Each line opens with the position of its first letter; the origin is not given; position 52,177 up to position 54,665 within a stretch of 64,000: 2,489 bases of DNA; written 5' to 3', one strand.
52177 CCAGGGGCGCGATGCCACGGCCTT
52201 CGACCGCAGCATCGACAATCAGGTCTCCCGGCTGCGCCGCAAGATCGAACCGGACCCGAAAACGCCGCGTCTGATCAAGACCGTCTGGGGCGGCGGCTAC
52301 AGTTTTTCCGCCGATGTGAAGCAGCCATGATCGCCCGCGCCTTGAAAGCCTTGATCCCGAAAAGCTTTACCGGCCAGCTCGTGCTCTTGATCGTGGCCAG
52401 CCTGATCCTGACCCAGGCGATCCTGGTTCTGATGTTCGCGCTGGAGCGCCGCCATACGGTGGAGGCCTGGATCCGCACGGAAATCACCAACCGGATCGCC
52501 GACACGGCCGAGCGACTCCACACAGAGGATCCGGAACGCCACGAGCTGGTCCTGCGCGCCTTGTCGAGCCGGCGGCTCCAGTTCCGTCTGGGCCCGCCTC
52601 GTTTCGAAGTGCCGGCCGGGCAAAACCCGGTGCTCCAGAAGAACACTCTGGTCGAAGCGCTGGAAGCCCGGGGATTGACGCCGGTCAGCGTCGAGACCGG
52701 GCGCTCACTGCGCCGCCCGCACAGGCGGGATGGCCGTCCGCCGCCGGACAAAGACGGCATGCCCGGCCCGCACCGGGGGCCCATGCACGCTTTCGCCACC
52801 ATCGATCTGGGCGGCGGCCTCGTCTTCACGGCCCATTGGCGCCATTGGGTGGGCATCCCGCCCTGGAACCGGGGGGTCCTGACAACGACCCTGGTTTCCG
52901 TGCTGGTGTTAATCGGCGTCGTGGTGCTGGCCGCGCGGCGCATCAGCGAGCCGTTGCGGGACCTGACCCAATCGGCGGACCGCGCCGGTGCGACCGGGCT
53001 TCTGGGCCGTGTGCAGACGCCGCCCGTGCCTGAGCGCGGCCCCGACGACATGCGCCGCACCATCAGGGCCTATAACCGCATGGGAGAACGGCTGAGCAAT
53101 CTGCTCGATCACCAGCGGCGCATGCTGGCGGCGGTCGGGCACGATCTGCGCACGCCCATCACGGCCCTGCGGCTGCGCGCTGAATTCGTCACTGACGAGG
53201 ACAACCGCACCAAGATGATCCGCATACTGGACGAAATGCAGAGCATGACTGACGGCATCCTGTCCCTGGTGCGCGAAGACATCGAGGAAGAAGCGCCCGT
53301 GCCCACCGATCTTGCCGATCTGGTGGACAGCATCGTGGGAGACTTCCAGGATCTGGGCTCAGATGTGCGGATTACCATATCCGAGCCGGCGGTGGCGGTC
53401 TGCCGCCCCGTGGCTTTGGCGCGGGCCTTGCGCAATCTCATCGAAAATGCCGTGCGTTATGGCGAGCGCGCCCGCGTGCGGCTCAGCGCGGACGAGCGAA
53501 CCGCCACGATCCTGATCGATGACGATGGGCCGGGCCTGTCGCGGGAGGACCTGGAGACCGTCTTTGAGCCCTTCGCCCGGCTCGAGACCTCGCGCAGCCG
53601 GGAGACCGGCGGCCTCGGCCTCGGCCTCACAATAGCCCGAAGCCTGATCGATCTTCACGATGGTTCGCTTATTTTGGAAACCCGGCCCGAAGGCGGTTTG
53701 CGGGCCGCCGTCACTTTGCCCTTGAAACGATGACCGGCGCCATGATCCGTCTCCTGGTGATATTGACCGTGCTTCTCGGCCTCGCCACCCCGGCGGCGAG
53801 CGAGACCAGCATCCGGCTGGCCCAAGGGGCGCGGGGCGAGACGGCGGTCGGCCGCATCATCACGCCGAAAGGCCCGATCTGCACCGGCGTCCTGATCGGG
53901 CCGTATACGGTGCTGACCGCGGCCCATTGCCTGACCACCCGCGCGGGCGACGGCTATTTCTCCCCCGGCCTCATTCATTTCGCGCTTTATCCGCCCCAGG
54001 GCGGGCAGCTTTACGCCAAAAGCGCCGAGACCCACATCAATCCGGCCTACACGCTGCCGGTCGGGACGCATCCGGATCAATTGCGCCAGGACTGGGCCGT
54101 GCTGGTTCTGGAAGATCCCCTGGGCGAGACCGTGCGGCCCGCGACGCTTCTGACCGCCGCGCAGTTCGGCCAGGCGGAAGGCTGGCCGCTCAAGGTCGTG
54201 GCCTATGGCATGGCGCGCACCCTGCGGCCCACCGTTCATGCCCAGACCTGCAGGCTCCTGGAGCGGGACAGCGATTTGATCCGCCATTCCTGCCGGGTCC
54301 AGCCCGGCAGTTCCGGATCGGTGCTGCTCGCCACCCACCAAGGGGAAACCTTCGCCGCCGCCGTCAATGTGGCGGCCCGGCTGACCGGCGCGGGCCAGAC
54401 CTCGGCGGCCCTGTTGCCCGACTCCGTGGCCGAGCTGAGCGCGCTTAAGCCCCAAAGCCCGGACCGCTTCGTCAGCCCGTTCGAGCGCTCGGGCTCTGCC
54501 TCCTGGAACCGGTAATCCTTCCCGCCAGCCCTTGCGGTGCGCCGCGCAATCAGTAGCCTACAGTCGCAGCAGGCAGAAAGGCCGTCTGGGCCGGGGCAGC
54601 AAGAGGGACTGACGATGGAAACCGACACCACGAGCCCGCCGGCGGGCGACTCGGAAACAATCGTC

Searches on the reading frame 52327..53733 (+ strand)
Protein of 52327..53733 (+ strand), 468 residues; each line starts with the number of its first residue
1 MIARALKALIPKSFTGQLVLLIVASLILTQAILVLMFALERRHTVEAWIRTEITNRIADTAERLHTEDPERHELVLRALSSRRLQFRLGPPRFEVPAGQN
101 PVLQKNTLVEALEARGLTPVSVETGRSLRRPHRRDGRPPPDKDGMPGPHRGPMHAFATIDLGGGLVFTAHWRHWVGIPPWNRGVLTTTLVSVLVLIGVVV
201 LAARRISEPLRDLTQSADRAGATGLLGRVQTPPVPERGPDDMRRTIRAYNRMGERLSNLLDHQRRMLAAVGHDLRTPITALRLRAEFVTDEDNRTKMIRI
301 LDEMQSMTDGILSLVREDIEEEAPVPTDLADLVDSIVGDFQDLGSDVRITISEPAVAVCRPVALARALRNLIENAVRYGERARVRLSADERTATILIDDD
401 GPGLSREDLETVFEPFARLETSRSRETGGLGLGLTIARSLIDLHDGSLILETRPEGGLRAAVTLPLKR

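Call 40: search_protein_families(library=ncbifam, proteins=[window:52327-53733:+], max_evalue=1e-10)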
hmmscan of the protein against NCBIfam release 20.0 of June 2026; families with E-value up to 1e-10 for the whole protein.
window:52327-53733:+ (468 aa): 49 families (the best 25 are shown)
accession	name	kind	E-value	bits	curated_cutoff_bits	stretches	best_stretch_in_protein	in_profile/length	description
NF007004.0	PRK09467.1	equivalog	1.6e-53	182.1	415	1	187-467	161-437/440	two-component system sensor histidine kinase EnvZ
NF007007.0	PRK09470.1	equivalog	1.1e-48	166.3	486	1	189-467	175-460/463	envelope stress sensor histidine kinase CpxA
NF007898.0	PRK10604.1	equivalog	1.1e-42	146.8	478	1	203-467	157-424/433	two-component system sensor histidine kinase RstB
NF040691.1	MtrAB_MtrB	equivalog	1.1e-36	127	450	1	182-467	187-493/507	MtrAB system histidine kinase MtrB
TIGR01386.1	cztS_silS_copS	subfamily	1.4e-35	123.2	292.55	1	184-456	166-448/457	heavy metal sensor histidine kinase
NF045900.1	HisKinCpxALeg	equivalog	2.8e-35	122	800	1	173-465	145-450/451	two-component system sensor histidine kinase CpxA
NF008025.0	PRK10755.1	equivalog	4.8e-30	104.5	314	1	188-465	73-355/362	two-component system sensor histidine kinase PmrB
NF012163.2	BaeS_SmeS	equivalog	1e-29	103.8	500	1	189-465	171-457/457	sensor histidine kinase efflux regulator BaeS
TIGR02966.1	phoR_proteo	equivalog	1.4e-29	103.2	334.2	1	256-457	107-326/333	phosphate regulon sensor histidine kinase PhoR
NF007837.0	PRK10549.1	equivalog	4.6e-29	101.5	603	1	190-467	172-459/466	envelope stress sensor histidine kinase BaeS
NF033092.0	HK_WalK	equivalog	1.2e-27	96.7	725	1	262-465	371-593/594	cell wall metabolism sensor histidine kinase WalK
NF012226.0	AdeS_HK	equivalog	2.4e-27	96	500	1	189-450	67-338/353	two-component sensor histidine kinase AdeS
NF046044.1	PnpS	equivalog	6.7e-27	94.5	400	1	263-465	170-390/390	two-component system histidine kinase PnpS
NF007345.0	PRK09835.1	subfamily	7e-27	94.1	423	1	184-465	188-479/482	Cu(+)/Ag(+) sensor histidine kinase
NF058527.1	HistKinChvGCaul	equivalog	9.1e-27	94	740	1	185-455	230-517/535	two-component sensor histidine kinase ChvG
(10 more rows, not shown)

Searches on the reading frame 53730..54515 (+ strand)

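Call 63: search_protein_families(library=pfam, proteins=[window:53730-54515:+], max_evalue=0.001)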
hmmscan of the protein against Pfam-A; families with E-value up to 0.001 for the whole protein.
window:53730-54515:+ (261 aa): 2 families
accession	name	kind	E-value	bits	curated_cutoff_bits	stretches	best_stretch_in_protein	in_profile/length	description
PF13365.12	Trypsin_2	-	9e-11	43.1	27.6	1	51-206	1-140/144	Trypsin-like peptidase domain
PF00089.32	Trypsin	-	2.3e-10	41.1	20.6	1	48-175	24-145/220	Trypsin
